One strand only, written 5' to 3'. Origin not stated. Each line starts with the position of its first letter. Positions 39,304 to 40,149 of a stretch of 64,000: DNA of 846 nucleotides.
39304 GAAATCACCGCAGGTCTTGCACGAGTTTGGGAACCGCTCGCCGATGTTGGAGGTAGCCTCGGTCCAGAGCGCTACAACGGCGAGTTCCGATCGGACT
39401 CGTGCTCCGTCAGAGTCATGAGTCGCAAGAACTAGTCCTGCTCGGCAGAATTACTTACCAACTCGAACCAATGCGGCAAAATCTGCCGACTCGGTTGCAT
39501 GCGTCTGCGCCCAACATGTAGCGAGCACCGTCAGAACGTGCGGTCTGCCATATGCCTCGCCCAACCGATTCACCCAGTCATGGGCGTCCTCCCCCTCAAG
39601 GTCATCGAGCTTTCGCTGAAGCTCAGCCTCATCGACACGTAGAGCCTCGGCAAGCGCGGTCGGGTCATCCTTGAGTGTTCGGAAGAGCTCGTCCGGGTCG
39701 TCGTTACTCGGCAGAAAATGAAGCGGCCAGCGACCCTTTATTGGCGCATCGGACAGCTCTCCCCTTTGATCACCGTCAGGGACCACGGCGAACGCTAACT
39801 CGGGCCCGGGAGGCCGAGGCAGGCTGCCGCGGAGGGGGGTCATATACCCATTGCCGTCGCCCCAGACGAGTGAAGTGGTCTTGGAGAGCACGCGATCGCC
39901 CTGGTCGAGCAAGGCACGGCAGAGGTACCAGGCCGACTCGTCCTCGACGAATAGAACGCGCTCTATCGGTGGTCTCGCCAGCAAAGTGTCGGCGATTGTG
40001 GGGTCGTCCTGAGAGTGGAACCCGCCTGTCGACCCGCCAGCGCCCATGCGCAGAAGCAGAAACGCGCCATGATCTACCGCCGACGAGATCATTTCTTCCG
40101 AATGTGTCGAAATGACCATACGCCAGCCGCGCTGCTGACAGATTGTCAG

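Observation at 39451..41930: Translationally coupled DUF262 + ABC-ATPase/TOPRIM (OLD-like) gene pair: candidate uncharacterised anti-phage module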

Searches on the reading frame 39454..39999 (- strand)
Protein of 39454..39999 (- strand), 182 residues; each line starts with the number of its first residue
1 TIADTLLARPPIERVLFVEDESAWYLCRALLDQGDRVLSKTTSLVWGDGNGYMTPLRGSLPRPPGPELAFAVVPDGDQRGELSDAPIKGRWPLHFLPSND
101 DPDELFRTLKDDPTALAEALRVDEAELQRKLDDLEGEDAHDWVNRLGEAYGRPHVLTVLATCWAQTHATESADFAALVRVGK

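Call 51: search_protein_families(library=pfam, alignment_id=A4, max_evalue=10)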
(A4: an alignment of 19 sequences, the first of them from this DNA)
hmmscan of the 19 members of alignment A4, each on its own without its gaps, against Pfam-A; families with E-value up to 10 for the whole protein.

A. member 1, seq(182 aa): 1 family
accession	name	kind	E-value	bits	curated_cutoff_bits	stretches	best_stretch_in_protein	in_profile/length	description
PF25213.1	HVO_A0261_N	-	0.12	12.7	35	1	108-150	19-61/86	HVO_A0261 N-terminal domain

B. families by the number of members that match (of 19 scanned): 18 families
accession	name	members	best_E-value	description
PF25213.1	HVO_A0261_N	4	0.021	HVO_A0261 N-terminal domain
PF08279.18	HTH_11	1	0.011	HTH domain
PF06868.16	DUF1257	1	0.014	Protein of unknown function (DUF1257)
PF01022.26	HTH_5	1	0.019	Bacterial regulatory protein, arsR family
PF01978.25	TrmB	1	0.029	Sugar-specific transcriptional regulator TrmB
PF04967.18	HTH_10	1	0.035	HTH DNA binding domain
PF12840.13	HTH_20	1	0.037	Helix-turn-helix domain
PF13412.12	HTH_24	1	0.041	Winged helix-turn-helix DNA-binding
PF21725.3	T7SS_signal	1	0.093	Putative T7SS secretion signal domain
PF12019.13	GspH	1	0.1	Type II transport protein GspH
PF06114.19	Peptidase_M78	1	0.11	IrrE N-terminal-like domain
PF04545.22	Sigma70_r4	1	0.12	Sigma-70, region 4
PF13384.12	HTH_23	1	0.12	Homeodomain-like domain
PF06708.16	DUF1195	1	0.13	Protein of unknown function (DUF1195)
PF20432.4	Xre-like-HTH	1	0.14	Antitoxin Xre-like helix-turn-helix domain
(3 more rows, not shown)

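Call 52: search_solved_structures(query=A4, max_evalue=10, show_alignments=3)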
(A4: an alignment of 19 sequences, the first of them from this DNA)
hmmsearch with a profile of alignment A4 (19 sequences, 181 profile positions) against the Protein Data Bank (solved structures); distinct sequences matched with E-value up to 10: 2.
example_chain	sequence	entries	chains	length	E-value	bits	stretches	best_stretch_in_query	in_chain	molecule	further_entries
3fca_A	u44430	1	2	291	0.63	12.8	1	5-33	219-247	Cysteine synthase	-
1o58_A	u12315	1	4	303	0.67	12.7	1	5-33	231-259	O-acetylserine sulfhydrylase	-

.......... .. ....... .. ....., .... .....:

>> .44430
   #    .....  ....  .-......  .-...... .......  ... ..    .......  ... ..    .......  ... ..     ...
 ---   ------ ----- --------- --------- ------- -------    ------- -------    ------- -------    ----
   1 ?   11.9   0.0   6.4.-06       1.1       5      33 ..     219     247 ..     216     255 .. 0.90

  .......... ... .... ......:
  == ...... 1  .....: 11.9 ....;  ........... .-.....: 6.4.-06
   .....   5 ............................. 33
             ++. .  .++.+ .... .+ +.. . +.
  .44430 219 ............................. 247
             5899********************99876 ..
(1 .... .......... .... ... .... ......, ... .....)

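Call 68: search_protein_representatives(alignment_id=A4)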
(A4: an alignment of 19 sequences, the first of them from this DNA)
Query: 19 sequences, 181 profile positions. Proteins with E-value up to 0.001 (for the whole library): 694; up to 1e-10: 276; up to 1e-30: 33. The best 150 are listed.
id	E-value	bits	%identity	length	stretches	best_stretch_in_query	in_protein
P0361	6.1e-70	250.7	-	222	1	1-180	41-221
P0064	2.8e-69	248.6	-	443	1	2-180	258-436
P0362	3.6e-69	248.2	-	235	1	2-179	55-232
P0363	1.2e-62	226.9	-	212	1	2-178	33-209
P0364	5.0e-61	221.7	-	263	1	4-173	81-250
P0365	9.3e-60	217.5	-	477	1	2-177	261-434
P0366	9.3e-56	204.5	-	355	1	2-179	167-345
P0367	2.1e-55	203.4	-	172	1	16-177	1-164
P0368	2.4e-55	203.2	-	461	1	2-180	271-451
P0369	5.5e-54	198.7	-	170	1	13-178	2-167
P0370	4.3e-53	195.8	-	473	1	2-179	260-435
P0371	3.5e-52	192.8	-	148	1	38-178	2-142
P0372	3.8e-51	189.5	-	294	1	2-179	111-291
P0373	2.2e-50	187.0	-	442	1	2-179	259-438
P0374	6.7e-50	185.4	-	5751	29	60-111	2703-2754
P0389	4.0e-34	134.0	-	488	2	5-168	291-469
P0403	2.5e-23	98.8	-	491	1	13-179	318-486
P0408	2.6e-20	89.0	-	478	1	11-179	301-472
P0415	2.8e-19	85.6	-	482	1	11-180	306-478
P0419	7.9e-19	84.2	-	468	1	14-167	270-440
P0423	3.3e-18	82.1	-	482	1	14-180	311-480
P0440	1.2e-16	77.1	-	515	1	15-177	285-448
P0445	3.3e-16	75.6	-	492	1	15-177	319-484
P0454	5.8e-16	74.8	-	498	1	14-179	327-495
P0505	5.7e-14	68.3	-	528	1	11-165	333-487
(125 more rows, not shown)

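Call 69: search_protein_families(library=padloc, proteins=[P0408, P0415, P0423, P0445, P0454, P0389, P0403, P0440, P0505, P0419], max_evalue=0.00001)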
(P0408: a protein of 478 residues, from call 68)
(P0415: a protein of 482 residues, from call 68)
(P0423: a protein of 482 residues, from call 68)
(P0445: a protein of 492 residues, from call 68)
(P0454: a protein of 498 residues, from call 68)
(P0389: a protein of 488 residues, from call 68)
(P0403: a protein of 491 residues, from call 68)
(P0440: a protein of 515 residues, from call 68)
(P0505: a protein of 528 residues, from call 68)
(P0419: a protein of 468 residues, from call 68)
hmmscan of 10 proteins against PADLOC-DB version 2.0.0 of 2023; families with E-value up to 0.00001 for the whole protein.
P0408 (478 aa): 52 families (the best 25 are shown)
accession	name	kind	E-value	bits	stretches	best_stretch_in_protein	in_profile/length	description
PDLC04149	HEC-04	-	4.8e-22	76.2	1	156-420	170-431/494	-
PDLC02914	ATPase-Toprim_I-B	-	7e-16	56.4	1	201-399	188-385/443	-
PDLC03878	NsnB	-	4e-14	51.1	1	187-266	206-284/345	-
PDLC02980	AriA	-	9.7e-13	46.7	1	197-263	237-303/304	-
PDLC02979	AriA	-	6e-11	40.7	1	199-263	301-373/373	-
PDLC00090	GajA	-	1.1e-10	38.9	1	219-275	320-376/659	AAA ATPase domain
PDLC04135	mad3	-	2.6e-10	38.4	1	22-70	2-50/374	mads_3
PDLC04182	HEC-01A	-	1.3e-09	35.6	1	198-278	286-366/406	-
PDLC00271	PtuA1|PtuA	-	1.8e-09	35.7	0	218-281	279-337/421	AAA ATPase domain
PDLC00289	PtuA1|PtuA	-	1.9e-09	35.1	1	169-281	200-310/404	AAA ATPase domain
PDLC04391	PDC-M07A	-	5.9e-09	33.4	1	190-276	276-362/412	-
PDLC00091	GajA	-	5.9e-09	33.3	1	217-283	296-362/627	AAA ATPase domain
PDLC00278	PtuA1|PtuA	-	1.8e-08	32.1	0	216-298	286-369/436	AAA ATPase domain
PDLC04176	HEC-01A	-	2.1e-08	31.9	1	212-273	271-331/371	-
PDLC00074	GajA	-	2.9e-08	30.9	1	219-275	114-170/480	AAA ATPase domain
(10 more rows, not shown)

P0415 (482 aa): 42 families (the best 25 are shown)
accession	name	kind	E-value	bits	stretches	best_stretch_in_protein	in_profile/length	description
PDLC04149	HEC-04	-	1.3e-19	68.2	1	153-476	164-486/494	-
PDLC02914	ATPase-Toprim_I-B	-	7.9e-17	59.6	1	222-409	202-391/443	-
PDLC04135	mad3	-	2.7e-11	41.6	1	29-91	8-73/374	mads_3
PDLC00090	GajA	-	1.4e-10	38.6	1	226-284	322-380/659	AAA ATPase domain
PDLC03878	NsnB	-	1.5e-10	39.3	0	218-268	232-281/345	-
PDLC00271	PtuA1|PtuA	-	5.4e-10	37.4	1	22-107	2-85/421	AAA ATPase domain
PDLC00091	GajA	-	6.6e-10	36.4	1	224-279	298-353/627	AAA ATPase domain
PDLC02979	AriA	-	1.5e-09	36.1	0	164-268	266-373/373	-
PDLC04179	HEC-01A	-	1.5e-09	35.5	1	199-276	339-413/459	-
PDLC04180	HEC-01A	-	2e-09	35.2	1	211-307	263-362/382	-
PDLC00096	GajA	-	3.7e-09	33.9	1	221-271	287-340/630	AAA ATPase domain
PDLC00299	PtuA1|PtuA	-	4.6e-09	33.8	0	38-106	70-138/535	AAA ATPase domain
PDLC00293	PtuA1|PtuA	-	5.8e-09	33.4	1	221-282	335-400/527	AAA ATPase domain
PDLC02913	ATPase_I-A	-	1e-08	32.8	0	38-105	69-135/508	-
PDLC02980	AriA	-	1.1e-08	33.4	0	211-268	247-303/304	-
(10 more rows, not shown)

P0423 (482 aa): 60 families (the best 25 are shown)
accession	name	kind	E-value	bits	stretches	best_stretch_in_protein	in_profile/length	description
PDLC02914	ATPase-Toprim_I-B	-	4.3e-18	63.7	1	199-384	178-363/443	-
PDLC04149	HEC-04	-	5.9e-18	62.7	1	156-478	165-486/494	-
PDLC00091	GajA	-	7.2e-14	49.5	1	221-285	293-357/627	AAA ATPase domain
PDLC00096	GajA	-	7e-13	46.1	1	195-286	256-353/630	AAA ATPase domain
PDLC04135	mad3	-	8.4e-13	46.6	1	26-111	4-102/374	mads_3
PDLC03878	NsnB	-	1.3e-12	46.1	1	199-275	211-286/345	-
PDLC00102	GajA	-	5.9e-12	42.8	1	203-284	265-345/532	AAA ATPase domain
PDLC04140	mad8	-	1.1e-11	42.9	1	32-268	14-235/314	mads_8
PDLC02980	AriA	-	1.6e-11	42.8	1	203-270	236-303/304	-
PDLC04235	PDC-M01A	-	2.1e-11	41.4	1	219-290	365-436/510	-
PDLC00098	GajA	-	2.4e-11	41.1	1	195-287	260-349/534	AAA ATPase domain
PDLC04180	HEC-01A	-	2.6e-10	38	1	199-311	249-364/382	-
PDLC00069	GajA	-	2.6e-10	37.3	1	226-293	336-404/687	AAA ATPase domain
PDLC00099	GajA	-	2.8e-10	37.8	1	224-284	298-358/626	AAA ATPase domain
PDLC04244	PDC-M01A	-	3.1e-10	37.5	1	213-290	337-412/482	-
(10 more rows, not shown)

P0445 (492 aa): 16 families
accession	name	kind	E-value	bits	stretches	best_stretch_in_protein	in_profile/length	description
PDLC02914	ATPase-Toprim_I-B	-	1e-18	65.8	1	211-397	184-368/443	-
PDLC03878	NsnB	-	3.1e-14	51.5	1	203-280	208-284/345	-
PDLC04149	HEC-04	-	7.6e-14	49.2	1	22-416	27-409/494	-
PDLC02980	AriA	-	3.2e-11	41.7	1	210-277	236-303/304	-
PDLC04135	mad3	-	2.4e-09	35.2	1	22-73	2-53/374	mads_3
PDLC00091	GajA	-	3.9e-09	33.9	0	36-75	18-57/627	AAA ATPase domain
PDLC00092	GajA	-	4.4e-08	30.1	0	24-74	5-53/604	AAA ATPase domain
PDLC00289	PtuA1|PtuA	-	1.1e-07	29.3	0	178-293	194-308/404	AAA ATPase domain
PDLC00090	GajA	-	6.1e-07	26.5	0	228-284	315-371/659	AAA ATPase domain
PDLC04179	HEC-01A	-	9.5e-07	26.3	1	215-314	343-441/459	-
PDLC00102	GajA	-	1.5e-06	25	0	209-281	264-335/532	AAA ATPase domain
PDLC00307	PtuA1|PtuA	-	2.2e-06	24.9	0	25-96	5-76/424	AAA ATPase domain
PDLC04032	PD-T4-4_A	-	3.2e-06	24.4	1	229-280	344-394/474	-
PDLC04180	HEC-01A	-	5.5e-06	23.8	0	217-302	260-348/382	-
PDLC02335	AbiLi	-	8.2e-06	23.1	0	44-278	78-242/326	AbiLi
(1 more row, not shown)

P0454 (498 aa): 96 families (the best 25 are shown)
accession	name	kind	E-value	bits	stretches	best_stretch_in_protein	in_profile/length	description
PDLC04149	HEC-04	-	1.3e-24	84.7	2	189-435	174-419/494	-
PDLC03878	NsnB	-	1.4e-21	75.7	2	211-289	207-284/345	-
PDLC00091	GajA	-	8.3e-19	65.8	2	241-305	297-361/627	AAA ATPase domain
PDLC04135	mad3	-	1.6e-17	62.1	2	28-76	2-50/374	mads_3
PDLC02979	AriA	-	9.7e-17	59.8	2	28-70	3-45/373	-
PDLC00096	GajA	-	2.1e-16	57.8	1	222-301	265-352/630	AAA ATPase domain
PDLC02914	ATPase-Toprim_I-B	-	4.9e-16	56.9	1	31-400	5-363/443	-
PDLC00067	GajA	-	1.2e-15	55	2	242-307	306-367/604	AAA ATPase domain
PDLC02980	AriA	-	2.4e-15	55.3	1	179-286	220-303/304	-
PDLC00083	GajA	-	4.7e-15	53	1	242-310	295-366/639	AAA ATPase domain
PDLC04236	PDC-M01A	-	1.6e-14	51.8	1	238-319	247-327/388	-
PDLC00094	GajA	-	4.7e-14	49.7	2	27-77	2-51/569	AAA ATPase domain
PDLC04235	PDC-M01A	-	1.4e-13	48.6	1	238-317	368-446/510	-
PDLC02358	Old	-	8.7e-13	45.9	1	27-82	3-57/578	Old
PDLC00271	PtuA1|PtuA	-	1.5e-12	45.8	1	28-72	3-47/421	AAA ATPase domain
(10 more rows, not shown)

P0389 (488 aa): 5 families
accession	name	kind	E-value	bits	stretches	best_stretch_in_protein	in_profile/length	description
PDLC04149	HEC-04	-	6.4e-10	36.2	1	285-466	299-473/494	-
PDLC02914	ATPase-Toprim_I-B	-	4e-09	34.2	1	212-345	205-333/443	-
PDLC04140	mad8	-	1e-08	33.1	1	34-256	24-238/314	mads_8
PDLC00269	PtuA1|PtuA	-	2.5e-06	25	0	42-98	37-92/446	AAA ATPase domain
PDLC04244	PDC-M01A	-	3.1e-06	24.3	0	209-251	346-388/482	-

P0403 (491 aa): 22 families
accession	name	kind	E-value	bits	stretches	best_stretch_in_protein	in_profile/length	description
PDLC04149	HEC-04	-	5.2e-21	72.8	1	161-484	162-485/494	-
PDLC03878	NsnB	-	8e-12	43.6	1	206-296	210-298/345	-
PDLC02914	ATPase-Toprim_I-B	-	1.1e-10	39.3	1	213-386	185-357/443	-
PDLC00091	GajA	-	1.4e-10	38.6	1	228-298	292-362/627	AAA ATPase domain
PDLC02979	AriA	-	1.7e-08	32.7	0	185-277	290-372/373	-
PDLC02981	AriAB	-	3.1e-08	30.8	0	207-284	306-384/694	-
PDLC00303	PtuA1|PtuA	-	8.6e-08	29.7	0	206-277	209-281/386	AAA ATPase domain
PDLC02980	AriA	-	1e-07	30.3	0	52-274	2-299/304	-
PDLC04244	PDC-M01A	-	2.6e-07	27.8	0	208-294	321-408/482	-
PDLC00096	GajA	-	6.2e-07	26.5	0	235-299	291-358/630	AAA ATPase domain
PDLC04180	HEC-01A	-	8.5e-07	26.5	1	206-277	248-320/382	-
PDLC00080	GajA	-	1.1e-06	25.8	0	207-290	271-349/622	AAA ATPase domain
PDLC04213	HEC-02A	-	1.2e-06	26.4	0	42-76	16-50/337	-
PDLC00083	GajA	-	1.4e-06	25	0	236-291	297-352/639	AAA ATPase domain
PDLC00289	PtuA1|PtuA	-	1.7e-06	25.4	1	207-296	224-310/404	AAA ATPase domain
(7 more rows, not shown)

P0440 (515 aa): 68 families (the best 25 are shown)
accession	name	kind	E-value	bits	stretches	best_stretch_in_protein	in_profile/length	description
PDLC04149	HEC-04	-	2e-22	77.5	1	127-438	161-477/494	-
PDLC04135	mad3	-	2e-19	68.4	2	5-81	8-84/374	mads_3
PDLC02914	ATPase-Toprim_I-B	-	4.3e-19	67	1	20-362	26-370/443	-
PDLC02980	AriA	-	7.6e-18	63.5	1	178-243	238-303/304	-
PDLC00091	GajA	-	1.3e-15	55.3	1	199-262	298-361/627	AAA ATPase domain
PDLC00096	GajA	-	1.1e-13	48.8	1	200-264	291-358/630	AAA ATPase domain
PDLC03878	NsnB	-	2e-13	48.9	1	171-248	210-286/345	-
PDLC00289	PtuA1|PtuA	-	2.7e-13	47.7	1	130-264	181-313/404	AAA ATPase domain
PDLC02979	AriA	-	2.8e-13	48.4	1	161-243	290-373/373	-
PDLC00083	GajA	-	1e-12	45.3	1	199-261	295-357/639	AAA ATPase domain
PDLC00099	GajA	-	1.2e-11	42.4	1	199-258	300-359/626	AAA ATPase domain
PDLC00090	GajA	-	2e-11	41.3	1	199-257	320-378/659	AAA ATPase domain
PDLC00310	PtuA1|PtuA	-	4.1e-11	40.6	0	199-268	292-359/443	AAA ATPase domain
PDLC00271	PtuA1|PtuA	-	4.4e-11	41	1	2-45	6-49/421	AAA ATPase domain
PDLC00080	GajA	-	4.6e-11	40.2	1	178-254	267-348/622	AAA ATPase domain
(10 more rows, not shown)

P0505 (528 aa): 99 families (the best 25 are shown)
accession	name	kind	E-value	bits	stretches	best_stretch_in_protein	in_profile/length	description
PDLC04149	HEC-04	-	4.9e-19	66.3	1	187-488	171-474/494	-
PDLC00096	GajA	-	2.8e-18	64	1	242-315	279-357/630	AAA ATPase domain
PDLC00091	GajA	-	3.1e-18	63.9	2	251-316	298-363/627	AAA ATPase domain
PDLC04135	mad3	-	2.9e-17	61.3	1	22-73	2-53/374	mads_3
PDLC02980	AriA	-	9.2e-17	59.9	1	44-296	1-304/304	-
PDLC00090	GajA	-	3.5e-16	57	1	246-321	315-394/659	AAA ATPase domain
PDLC02979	AriA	-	8.3e-16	56.7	1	109-295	213-373/373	-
PDLC03878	NsnB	-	1.1e-15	56.3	1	37-302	17-288/345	-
PDLC04235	PDC-M01A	-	1.8e-15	54.8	1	43-315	187-436/510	-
PDLC00289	PtuA1|PtuA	-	4e-15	53.8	1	210-315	209-313/404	AAA ATPase domain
PDLC02914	ATPase-Toprim_I-B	-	4.2e-15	53.9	1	230-405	185-359/443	-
PDLC00305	PtuA1|PtuA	-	1.3e-14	52.4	1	21-83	2-62/392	AAA ATPase domain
PDLC00271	PtuA1|PtuA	-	3.2e-14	51.3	1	21-167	2-147/421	AAA ATPase domain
PDLC04236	PDC-M01A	-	3.4e-14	50.7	1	244-315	244-315/388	-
PDLC00070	GajA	-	3.8e-14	50.2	1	138-320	262-361/596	AAA ATPase domain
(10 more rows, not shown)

P0419 (468 aa): 10 families
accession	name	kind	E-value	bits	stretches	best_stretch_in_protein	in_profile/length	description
PDLC04135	mad3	-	2.9e-11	41.5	1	177-226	281-328/374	mads_3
PDLC03878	NsnB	-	1.3e-09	36.3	0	166-226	225-282/345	-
PDLC02980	AriA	-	2.6e-08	32.2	0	146-225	225-303/304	-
PDLC02358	Old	-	3.2e-08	30.9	1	178-286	282-387/578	Old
PDLC04178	HEC-01A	-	3.4e-08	30.9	0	159-252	265-359/399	-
PDLC02914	ATPase-Toprim_I-B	-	3.4e-07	27.8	0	178-310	200-328/443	-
PDLC04213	HEC-02A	-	2.7e-06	25.2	0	150-224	201-275/337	-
PDLC02981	AriAB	-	3.5e-06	24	0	145-245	295-398/694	-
PDLC00273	PtuA1|PtuA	-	4.2e-06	24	0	147-263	191-307/375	AAA ATPase domain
PDLC04180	HEC-01A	-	7.6e-06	23.4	0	147-259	243-357/382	-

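Call 72: find_related_loci(query=A5, collection=metagenome_contigs, flank=5000)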
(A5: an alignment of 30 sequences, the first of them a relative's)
Query A5 (478 aa) in metagenome_contigs; peptide patterns used: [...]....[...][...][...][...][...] (x = any residue, [..] = any of these).
311 stretches matched a pattern; 94 encode a relative of the query (tblastn E <= 1e-3); the best 80 are kept; 80 distinct loci.
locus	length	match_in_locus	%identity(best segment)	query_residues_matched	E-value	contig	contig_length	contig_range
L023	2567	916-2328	37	1-472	6e-100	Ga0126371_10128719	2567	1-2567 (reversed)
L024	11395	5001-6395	38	1-460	1e-95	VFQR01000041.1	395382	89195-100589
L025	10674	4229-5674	35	1-477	3e-88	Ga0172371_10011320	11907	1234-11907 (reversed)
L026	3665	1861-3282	35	1-471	2e-86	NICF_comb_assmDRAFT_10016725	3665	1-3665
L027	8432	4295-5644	33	32-474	3e-72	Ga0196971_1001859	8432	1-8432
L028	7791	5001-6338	32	25-465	5e-72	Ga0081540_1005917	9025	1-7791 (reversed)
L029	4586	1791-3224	30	1-471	1e-64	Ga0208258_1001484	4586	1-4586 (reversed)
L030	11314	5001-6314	30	25-463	5e-64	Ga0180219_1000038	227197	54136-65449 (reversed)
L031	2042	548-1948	30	1-459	2e-65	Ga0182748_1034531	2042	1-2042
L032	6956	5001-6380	29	18-474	2e-62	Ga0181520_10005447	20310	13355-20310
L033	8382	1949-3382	31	1-470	3e-62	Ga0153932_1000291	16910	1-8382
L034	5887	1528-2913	30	1-460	4e-62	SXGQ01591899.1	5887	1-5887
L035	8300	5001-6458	30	1-477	8e-62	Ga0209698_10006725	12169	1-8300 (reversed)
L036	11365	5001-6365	29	1-456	3e-61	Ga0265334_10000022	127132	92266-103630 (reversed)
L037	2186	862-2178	30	1-432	9e-62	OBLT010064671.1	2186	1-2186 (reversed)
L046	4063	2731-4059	30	36-477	4e-58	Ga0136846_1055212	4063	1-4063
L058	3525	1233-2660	30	1-474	8e-52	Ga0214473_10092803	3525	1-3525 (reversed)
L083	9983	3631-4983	28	1-453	9e-43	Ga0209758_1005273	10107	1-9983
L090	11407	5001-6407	28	1-453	8e-48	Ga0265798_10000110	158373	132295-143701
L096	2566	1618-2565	29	1-310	5e-37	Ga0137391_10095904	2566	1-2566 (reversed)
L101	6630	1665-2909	27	34-439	5e-33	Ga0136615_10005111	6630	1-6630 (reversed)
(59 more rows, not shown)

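Call 83: search_dna_similar(query=P0408, collection=plasmids, mode=protein, max_rows=25, max_evalue=1e-10)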
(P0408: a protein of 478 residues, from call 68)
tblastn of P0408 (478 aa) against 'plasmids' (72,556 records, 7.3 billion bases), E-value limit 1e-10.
No match.
